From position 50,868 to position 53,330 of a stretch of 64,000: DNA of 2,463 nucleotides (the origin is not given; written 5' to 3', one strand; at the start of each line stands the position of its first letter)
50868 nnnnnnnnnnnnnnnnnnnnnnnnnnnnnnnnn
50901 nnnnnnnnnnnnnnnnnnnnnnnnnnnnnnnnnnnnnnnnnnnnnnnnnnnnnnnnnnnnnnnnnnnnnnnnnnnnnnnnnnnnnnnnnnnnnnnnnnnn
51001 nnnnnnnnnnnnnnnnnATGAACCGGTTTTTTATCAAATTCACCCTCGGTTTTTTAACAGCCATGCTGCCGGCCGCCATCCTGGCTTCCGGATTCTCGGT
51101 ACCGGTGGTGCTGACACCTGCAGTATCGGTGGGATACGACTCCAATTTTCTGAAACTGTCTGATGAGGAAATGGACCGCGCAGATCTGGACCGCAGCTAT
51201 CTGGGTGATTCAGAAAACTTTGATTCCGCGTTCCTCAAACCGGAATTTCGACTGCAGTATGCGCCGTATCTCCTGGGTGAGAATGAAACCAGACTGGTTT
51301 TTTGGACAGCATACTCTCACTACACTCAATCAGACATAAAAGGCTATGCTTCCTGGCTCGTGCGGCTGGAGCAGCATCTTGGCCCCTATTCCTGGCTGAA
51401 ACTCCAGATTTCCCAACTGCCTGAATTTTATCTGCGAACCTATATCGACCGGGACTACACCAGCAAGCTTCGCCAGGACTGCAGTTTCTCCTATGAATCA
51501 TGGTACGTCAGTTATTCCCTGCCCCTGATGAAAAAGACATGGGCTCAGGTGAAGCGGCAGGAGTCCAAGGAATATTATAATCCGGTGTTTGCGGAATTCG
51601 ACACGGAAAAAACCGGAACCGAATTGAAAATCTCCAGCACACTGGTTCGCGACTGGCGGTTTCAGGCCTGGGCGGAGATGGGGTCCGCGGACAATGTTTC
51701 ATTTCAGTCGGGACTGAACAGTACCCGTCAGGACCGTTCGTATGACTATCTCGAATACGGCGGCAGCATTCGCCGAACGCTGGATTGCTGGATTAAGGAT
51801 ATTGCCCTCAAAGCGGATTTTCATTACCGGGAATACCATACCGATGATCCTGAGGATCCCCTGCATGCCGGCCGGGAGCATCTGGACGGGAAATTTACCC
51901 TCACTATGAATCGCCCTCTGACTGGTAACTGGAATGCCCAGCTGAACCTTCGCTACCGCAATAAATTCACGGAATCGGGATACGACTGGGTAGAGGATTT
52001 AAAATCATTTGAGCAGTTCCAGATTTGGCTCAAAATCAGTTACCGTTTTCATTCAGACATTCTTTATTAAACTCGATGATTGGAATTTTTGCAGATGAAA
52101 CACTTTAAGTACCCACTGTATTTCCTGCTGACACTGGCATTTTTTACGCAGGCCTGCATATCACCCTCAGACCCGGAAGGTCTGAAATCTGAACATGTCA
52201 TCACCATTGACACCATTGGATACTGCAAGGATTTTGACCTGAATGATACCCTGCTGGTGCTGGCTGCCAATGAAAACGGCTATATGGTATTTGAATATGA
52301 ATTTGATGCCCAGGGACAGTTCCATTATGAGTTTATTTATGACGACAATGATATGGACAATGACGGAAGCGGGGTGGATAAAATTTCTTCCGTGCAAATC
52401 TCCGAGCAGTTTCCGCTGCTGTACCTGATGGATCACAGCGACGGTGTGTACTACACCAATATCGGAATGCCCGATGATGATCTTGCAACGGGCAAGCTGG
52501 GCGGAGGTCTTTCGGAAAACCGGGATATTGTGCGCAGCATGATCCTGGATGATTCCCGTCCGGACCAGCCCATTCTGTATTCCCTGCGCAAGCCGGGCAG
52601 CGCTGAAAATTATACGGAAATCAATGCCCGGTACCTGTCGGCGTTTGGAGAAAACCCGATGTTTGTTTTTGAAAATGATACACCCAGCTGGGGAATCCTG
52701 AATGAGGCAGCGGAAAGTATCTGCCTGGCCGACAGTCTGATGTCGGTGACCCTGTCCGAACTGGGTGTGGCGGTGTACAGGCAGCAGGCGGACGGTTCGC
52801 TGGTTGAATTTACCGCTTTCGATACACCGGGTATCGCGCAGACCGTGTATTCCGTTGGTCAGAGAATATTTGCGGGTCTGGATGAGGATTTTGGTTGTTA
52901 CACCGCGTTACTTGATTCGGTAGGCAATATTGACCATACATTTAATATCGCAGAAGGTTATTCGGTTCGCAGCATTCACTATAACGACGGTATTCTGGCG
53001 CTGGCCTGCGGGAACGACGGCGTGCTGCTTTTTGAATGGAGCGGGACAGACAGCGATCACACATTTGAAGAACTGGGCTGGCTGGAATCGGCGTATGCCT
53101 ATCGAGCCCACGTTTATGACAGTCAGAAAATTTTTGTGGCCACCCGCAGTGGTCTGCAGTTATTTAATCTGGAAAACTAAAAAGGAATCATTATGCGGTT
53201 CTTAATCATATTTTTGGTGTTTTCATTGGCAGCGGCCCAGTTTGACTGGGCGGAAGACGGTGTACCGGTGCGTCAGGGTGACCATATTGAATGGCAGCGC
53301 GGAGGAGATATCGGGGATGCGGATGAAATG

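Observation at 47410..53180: Poly-gamma-glutamate synthesis genes in a diderm, without PgsA, followed by a candidate outer-membrane export module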

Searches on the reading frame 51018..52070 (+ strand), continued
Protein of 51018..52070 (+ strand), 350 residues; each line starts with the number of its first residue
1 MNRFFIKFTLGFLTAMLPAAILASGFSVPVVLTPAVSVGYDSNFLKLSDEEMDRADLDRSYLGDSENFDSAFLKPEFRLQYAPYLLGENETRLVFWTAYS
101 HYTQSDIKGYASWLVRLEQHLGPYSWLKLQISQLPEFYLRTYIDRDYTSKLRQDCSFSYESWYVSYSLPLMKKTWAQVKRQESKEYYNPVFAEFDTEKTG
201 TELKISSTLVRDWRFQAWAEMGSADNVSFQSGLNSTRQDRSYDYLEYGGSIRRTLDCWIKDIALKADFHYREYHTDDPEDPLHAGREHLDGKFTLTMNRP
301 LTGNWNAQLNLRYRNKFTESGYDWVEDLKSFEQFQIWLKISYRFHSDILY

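Call 36: fold_search(model_id=the predicted structure, library=pdb)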
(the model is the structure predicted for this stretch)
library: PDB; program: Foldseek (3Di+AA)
matches with E <= 10: 881; with E <= 0.001: 273
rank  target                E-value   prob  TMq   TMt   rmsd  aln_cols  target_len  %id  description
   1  4d51                  6.0e-09  1.00  0.52  0.57   6.5       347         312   12  Crystal structure of CymA from Klebsiella oxytoca (released 2015-06-03)
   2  4v3h_B                6.3e-09  1.00  0.51  0.56   6.6       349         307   12  Crystal structure of CymA from Klebsiella oxytoca (released 2015-06-03)
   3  4v3h_A                1.0e-08  1.00  0.53  0.58   6.5       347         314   12  Crystal structure of CymA from Klebsiella oxytoca (released 2015-06-03)
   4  4d5d_A                1.8e-08  1.00  0.52  0.57   6.8       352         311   12  Crystal structure of CymA from Klebsiella oxytoca (released 2015-06-03)
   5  4d5b_A                2.8e-08  1.00  0.52  0.56   6.8       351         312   11  Crystal structure of CymA from Klebsiella oxytoca (released 2015-06-03)
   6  4v3g_A                2.8e-08  1.00  0.53  0.56   9.5       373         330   12  Crystal structure of CymA from Klebsiella oxytoca (released 2015-06-03)
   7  8jto                  3.0e-08  1.00  0.46  0.46  11.7       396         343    9  Outer membrane porin of Burkholderia pseudomallei (BpsOmp38) in complex with ceftazidime (released 2024-06-26)
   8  4v3g_B                3.7e-08  1.00  0.52  0.56   8.5       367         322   12  Crystal structure of CymA from Klebsiella oxytoca (released 2015-06-03)
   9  4d5b_B                3.9e-08  1.00  0.51  0.57   6.7       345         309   10  Crystal structure of CymA from Klebsiella oxytoca (released 2015-06-03)
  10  2fgq                  8.0e-08  1.00  0.45  0.47  10.3       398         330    9  High resolution X-ray structure of Omp32 in complex with malate (released 2006-01-31)
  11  5ldt_A                1.0e-07  1.00  0.38  0.34  13.5       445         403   11  Crystal Structures of MOMP from Campylobacter jejuni (released 2016-10-26)
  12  2odj_B                1.7e-07  1.00  0.40  0.37  11.2       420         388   10  Crystal structure of the outer membrane protein OprD from Pseudomonas aeruginosa (released 2007-10-16)
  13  3sy7                  2.7e-07  1.00  0.38  0.36  11.6       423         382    8  Improved crystal structure of Pseudomonas aeruginosa OprD (released 2012-02-08)
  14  4foz                  3.0e-07  1.00  0.39  0.37  11.2       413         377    9  Crystal Structure of OccD1 (OprD) Y282R/D307H (released 2013-03-13)
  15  6eus_A                3.5e-07  1.00  0.49  0.49   9.2       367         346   12  Crystal structure of the outer membrane channel DcaP of Acinetobacter baumannii (released 2018-11-14)
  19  4y25                  5.2e-07  1.00  0.44  0.50  12.1       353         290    9  Bacterial polysaccharide outer membrane secretin (released 2016-03-16)
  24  2iwv_A                9.0e-07  1.00  0.54  0.66   5.8       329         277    8  Structure of the monomeric outer membrane porin OmpG in the open and closed conformation (released 2006-08-14)
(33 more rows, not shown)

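Call 66: list_cluster_members(proteins=[L009:7987-9993:+, L012:7943-9082:+, L013:7954-9054:+, L014:7823-8938:+, L009:6361-7542:+, L012:6347-7504:+, L013:6310-7485:+, L014:6055-7284:+, L011:11272-13731:+, L011:13764-14684:+])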
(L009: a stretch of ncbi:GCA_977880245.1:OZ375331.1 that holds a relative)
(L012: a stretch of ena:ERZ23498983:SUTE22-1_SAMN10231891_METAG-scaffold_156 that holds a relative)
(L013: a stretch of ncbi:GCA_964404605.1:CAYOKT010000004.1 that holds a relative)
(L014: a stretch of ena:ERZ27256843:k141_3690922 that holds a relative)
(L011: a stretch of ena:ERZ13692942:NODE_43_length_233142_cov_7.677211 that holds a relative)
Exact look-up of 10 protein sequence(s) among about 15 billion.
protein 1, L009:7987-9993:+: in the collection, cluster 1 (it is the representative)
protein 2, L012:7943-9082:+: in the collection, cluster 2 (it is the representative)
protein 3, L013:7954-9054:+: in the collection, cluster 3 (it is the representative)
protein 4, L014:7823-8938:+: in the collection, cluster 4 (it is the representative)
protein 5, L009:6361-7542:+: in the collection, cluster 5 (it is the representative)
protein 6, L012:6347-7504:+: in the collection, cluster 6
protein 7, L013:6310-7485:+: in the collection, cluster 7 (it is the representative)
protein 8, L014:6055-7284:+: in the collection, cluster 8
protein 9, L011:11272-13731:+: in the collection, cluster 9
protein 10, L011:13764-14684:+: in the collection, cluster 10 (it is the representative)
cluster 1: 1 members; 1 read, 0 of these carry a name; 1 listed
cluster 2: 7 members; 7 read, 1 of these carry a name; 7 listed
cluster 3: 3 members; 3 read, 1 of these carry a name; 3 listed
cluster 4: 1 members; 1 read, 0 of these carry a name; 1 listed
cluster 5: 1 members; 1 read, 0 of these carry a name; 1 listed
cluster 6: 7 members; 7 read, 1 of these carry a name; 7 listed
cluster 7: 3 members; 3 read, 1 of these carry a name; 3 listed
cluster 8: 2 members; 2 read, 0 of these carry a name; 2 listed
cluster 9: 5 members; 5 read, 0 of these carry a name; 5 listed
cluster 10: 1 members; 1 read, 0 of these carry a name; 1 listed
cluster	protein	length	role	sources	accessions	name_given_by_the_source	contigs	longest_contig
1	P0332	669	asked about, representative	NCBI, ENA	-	-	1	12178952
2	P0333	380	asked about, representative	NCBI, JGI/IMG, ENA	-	-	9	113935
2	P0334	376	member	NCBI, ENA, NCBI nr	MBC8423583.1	poly-gamma-glutamate system protein [bacterium]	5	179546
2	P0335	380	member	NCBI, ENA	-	-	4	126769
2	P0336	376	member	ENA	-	-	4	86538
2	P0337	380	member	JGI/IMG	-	-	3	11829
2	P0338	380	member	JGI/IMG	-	-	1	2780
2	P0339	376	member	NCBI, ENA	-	-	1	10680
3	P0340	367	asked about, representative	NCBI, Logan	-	-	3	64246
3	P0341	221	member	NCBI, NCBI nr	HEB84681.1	MAG TPA: poly-gamma-glutamate system protein, partial [Bacteroidetes bacterium] | poly-gamma-glutamate system protein [Bacteroidota bacterium]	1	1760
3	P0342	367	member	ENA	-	-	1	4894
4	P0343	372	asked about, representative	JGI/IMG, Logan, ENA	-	-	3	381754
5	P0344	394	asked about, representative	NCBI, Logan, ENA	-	-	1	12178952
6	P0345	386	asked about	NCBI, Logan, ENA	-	-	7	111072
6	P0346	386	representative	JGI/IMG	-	-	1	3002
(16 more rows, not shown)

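Call 71: list_cluster_members(proteins=[P0117, P0118, P0146, P0080, P0095, P0129, P0145, P0102, P0103, P0160])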
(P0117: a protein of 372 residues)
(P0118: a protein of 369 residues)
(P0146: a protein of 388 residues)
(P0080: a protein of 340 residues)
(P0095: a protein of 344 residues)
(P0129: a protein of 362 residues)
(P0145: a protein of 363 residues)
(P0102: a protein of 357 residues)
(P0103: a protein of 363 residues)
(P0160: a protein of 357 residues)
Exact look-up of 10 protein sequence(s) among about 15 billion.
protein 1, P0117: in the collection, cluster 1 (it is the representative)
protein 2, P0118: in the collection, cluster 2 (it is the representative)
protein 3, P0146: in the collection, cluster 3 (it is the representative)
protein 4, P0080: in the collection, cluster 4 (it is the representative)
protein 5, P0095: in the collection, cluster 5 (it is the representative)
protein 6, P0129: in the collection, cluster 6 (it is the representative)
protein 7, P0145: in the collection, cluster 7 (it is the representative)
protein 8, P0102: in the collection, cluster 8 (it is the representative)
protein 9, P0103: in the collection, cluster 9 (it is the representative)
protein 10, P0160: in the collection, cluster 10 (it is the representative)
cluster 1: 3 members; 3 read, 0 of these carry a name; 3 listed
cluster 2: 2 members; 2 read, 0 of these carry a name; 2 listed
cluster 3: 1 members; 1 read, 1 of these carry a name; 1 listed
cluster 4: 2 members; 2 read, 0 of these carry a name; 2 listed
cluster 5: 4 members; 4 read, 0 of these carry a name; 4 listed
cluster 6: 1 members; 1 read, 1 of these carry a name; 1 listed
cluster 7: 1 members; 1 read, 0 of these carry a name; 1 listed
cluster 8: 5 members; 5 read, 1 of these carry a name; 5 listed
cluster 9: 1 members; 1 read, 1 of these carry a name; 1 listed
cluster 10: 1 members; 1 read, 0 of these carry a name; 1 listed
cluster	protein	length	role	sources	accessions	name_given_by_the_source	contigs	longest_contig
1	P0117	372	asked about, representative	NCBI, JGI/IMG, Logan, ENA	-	-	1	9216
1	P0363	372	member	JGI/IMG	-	-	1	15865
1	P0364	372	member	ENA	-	-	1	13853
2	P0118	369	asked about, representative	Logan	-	-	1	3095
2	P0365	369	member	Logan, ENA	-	-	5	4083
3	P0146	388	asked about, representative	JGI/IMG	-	hypothetical protein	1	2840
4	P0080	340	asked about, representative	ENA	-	-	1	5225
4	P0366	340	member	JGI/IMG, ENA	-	-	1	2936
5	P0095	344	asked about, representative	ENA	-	-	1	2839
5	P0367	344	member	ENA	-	-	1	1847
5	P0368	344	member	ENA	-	-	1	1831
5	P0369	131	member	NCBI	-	-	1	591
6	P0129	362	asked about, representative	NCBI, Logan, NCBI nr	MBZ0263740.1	hypothetical protein K8I28_03655 [bacterium] | hypothetical protein [bacterium]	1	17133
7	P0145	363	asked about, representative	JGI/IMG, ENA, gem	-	-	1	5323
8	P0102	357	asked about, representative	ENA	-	-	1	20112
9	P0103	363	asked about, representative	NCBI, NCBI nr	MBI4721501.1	MAG: hypothetical protein HY769_00605 [Candidatus Stahlbacteria bacterium] | hypothetical protein [Candidatus Stahlbacteria bacterium]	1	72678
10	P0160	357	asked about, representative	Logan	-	-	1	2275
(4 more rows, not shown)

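Call 72: find_encoding_contigs(protein=P0103, flank=10000, max_places=1)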
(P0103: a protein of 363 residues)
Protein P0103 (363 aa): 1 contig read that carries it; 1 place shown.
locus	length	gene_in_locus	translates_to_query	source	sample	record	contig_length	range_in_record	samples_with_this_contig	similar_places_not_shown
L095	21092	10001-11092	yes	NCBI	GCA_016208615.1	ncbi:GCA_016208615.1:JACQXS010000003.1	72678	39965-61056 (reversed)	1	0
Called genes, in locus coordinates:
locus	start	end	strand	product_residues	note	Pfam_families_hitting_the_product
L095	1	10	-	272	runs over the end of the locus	PF01048:PNP_UDP_1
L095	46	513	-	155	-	PF05103:DivIVA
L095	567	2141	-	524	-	PF07584:BatA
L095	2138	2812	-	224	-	PF01882:DUF58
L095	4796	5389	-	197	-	PF01797:Y1_Tnp (faint)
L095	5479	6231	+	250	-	PF23023:Anti-Pycsar_Apyc1 (faint), PF00753:Lactamase_B (weak), PF12706:Lactamase_B_2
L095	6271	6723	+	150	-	PF14102:Caps_synth_CapC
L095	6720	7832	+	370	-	-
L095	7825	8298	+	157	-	PF22398:DUF6978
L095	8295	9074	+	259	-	PF08861:DUF1828, PF08862:DUF1829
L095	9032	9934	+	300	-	-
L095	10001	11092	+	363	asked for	-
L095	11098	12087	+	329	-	-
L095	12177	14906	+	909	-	PF01364:Peptidase_C25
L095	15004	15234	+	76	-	-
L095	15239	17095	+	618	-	PF13292:DXP_synthase_N, PF02779:Transket_pyr, PF02780:Transketolase_C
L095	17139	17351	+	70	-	PF04055:Radical_SAM (weak)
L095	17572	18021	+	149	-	-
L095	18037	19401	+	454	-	PF01979:Amidohydro_1, PF07969:Amidohydro_3 (weak), PF12890:DHOase, PF07969:Amidohydro_3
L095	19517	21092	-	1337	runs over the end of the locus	PF01364:Peptidase_C25, PF01839:FG-GAP (faint), PF13517:FG-GAP_3 (weak), PF13860:FlgD_ig (weak), PF18962:Por_Secre_tail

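Call 73: find_encoding_contigs(protein=P0363, flank=10000, max_places=1)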
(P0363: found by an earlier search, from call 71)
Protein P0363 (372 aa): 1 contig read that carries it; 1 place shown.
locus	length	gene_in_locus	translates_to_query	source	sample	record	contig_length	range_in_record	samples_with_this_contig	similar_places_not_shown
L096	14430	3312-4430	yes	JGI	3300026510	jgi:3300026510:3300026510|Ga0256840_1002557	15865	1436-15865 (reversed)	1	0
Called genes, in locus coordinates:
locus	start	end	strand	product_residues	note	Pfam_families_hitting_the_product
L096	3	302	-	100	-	?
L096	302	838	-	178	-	PF21857:DUF6913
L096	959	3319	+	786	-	PF08126:Propeptide_C25, PF01364:Peptidase_C25, PF13860:FlgD_ig, PF18962:Por_Secre_tail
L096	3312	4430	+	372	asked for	-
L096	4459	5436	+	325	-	PF08309:LVIVD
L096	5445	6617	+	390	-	PF08245:Mur_ligase_M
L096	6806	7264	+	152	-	PF14102:Caps_synth_CapC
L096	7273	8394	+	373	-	-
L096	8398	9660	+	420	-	-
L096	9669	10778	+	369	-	PF07786:HGSNAT_cat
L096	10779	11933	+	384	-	PF28532:DUF8428 (faint)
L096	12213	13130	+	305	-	PF13593:SBF_like, PF01758:SBF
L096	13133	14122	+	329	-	PF01553:Acyltransferase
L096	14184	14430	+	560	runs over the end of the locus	?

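Call 89: search_dna_similar(query=window:51018-52067:+, collection=plasmids, mode=protein, max_evalue=0.001, max_rows=10)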
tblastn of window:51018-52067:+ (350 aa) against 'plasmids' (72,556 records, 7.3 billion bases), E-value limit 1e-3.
No match.

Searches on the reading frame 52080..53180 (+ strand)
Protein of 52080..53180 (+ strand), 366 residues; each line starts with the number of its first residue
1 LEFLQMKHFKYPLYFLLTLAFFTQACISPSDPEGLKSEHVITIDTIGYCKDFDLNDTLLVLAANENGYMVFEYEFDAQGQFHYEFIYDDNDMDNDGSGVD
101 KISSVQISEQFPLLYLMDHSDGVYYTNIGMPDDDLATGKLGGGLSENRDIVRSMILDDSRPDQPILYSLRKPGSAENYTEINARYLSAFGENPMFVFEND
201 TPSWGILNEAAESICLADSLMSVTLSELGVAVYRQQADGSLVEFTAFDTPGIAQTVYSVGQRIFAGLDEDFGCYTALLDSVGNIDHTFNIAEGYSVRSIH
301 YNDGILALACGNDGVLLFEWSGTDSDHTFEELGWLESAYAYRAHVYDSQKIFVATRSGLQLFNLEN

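Call 3: search_protein_families(library=pfam, proteins=[window:52080-53180:+], max_evalue=0.01)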
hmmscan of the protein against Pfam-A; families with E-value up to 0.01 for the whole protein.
window:52080-53180:+ (366 aa): 0 families

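Call 4: search_protein_families(library=ncbifam, proteins=[window:52080-53180:+], max_evalue=0.01)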
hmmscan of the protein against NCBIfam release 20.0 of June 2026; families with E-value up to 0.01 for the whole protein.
window:52080-53180:+ (366 aa): 0 families

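Call 59: search_protein_families(library=pfam, alignment_id=A7, max_evalue=0.05)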
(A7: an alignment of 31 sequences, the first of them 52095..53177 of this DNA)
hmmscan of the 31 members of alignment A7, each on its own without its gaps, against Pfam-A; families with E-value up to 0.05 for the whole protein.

A. member 1, window:52095-53177:+ (361 aa): 0 families

B. families by the number of members that match (of 31 scanned): 17 families
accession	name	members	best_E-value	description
PF08309.17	LVIVD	14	2.5e-32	LVIVD repeat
PF25171.1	Beta-prop_WDR36-Utp21_1st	3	0.00019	WDR36/Utp21 first beta-propeller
PF03781.23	FGE-sulfatase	2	6.6e-39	Sulfatase-modifying factor enzyme 1-like domain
PF00041.27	fn3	2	6.2e-06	Fibronectin type III domain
PF24817.1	WD40_WDHD1_1st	2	0.00044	WDHD1 first WD40 domain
PF16656.11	Pur_ac_phosph_N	1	5.7e-05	Purple acid Phosphatase, N-terminal domain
PF16819.11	DUF5074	1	0.00014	Domain of unknown function (DUF5074)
PF25788.1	Ig_Rha78A_N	1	0.0026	Rha78A-like, N-terminal immunoglobulin domain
PF25178.1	Beta-prop_WDR41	1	0.003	WDR41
PF24814.1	WD40_Prp19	1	0.0031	Prp19 WD40 domain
PF23609.1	Beta-prop_EIPR1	1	0.018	EIPR1 beta-propeller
PF14339.12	DUF4394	1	0.019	Domain of unknown function (DUF4394)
PF25173.1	Beta-prop_WDR3_1st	1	0.02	WDR3 first beta-propeller domain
PF16277.11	DUF4926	1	0.024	Domain of unknown function (DUF4926)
PF01436.27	NHL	1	0.036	NHL repeat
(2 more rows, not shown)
